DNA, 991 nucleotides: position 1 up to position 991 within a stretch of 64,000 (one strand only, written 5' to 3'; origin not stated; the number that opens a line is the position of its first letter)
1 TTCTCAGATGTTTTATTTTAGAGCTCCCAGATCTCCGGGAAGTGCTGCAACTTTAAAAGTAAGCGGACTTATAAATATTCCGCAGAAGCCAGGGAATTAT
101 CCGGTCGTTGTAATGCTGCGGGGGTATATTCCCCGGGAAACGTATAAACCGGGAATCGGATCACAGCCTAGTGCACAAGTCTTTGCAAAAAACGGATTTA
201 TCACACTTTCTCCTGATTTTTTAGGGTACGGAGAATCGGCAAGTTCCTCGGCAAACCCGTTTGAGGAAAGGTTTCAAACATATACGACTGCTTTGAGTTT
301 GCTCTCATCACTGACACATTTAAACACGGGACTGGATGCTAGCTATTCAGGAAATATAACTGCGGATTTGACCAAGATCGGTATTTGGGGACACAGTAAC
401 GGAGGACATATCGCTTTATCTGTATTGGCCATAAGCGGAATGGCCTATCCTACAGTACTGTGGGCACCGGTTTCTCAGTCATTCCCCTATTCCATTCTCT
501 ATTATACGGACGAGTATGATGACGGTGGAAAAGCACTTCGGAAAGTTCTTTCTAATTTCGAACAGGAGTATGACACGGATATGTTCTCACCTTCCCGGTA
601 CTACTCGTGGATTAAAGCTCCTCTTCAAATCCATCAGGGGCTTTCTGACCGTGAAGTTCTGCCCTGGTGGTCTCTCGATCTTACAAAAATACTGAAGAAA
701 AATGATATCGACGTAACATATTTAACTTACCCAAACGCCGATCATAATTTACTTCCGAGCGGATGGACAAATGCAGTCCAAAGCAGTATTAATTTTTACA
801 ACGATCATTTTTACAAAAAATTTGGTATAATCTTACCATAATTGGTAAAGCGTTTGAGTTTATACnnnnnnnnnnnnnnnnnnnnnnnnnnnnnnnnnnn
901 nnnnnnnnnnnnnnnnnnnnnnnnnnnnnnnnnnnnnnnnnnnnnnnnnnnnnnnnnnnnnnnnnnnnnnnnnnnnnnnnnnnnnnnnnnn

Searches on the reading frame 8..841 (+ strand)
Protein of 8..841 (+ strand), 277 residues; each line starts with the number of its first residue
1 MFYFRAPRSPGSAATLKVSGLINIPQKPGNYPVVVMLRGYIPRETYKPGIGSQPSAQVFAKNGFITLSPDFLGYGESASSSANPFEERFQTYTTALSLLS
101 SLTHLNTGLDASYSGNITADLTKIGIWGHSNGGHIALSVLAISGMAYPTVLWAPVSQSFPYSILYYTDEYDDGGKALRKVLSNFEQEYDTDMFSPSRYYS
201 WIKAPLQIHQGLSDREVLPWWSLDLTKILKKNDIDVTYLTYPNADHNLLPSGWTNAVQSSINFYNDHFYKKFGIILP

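Call 19: search_protein_families(library=pfam, proteins=[window:8-841:+], max_evalue=0.01)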
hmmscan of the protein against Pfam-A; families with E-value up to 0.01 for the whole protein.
window:8-841:+ (277 aa): 9 families
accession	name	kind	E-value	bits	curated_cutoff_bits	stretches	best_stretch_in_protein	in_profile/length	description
PF00326.27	Peptidase_S9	-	1.5e-12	47.9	22.6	1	111-268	54-210/213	Prolyl oligopeptidase family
PF07224.18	Chlorophyllase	-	1.5e-08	34.3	26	1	21-139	32-133/301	Chlorophyllase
PF01738.24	DLH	-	6.7e-07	29.5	21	1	20-247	3-187/217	Dienelactone hydrolase family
PF12146.15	Hydrolase_4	-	0.00033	20.5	27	0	55-156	23-111/239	Serine aminopeptidase, S33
PF20434.5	BD-FAE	-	0.0013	18.7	26.8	0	118-137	85-104/215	BD-FAE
PF12697.13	Abhydrolase_6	-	0.0015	19.6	26.3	1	61-182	25-118/217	Alpha/beta hydrolase family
PF07859.19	Abhydrolase_3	-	0.003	17.8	25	1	106-247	63-207/210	alpha/beta hydrolase fold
PF02129.25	Peptidase_S15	-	0.0041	17.3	23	0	22-78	9-66/262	X-Pro dipeptidyl-peptidase (S15 family)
PF00756.26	Esterase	-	0.0055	17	22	1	27-142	17-135/251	Putative esterase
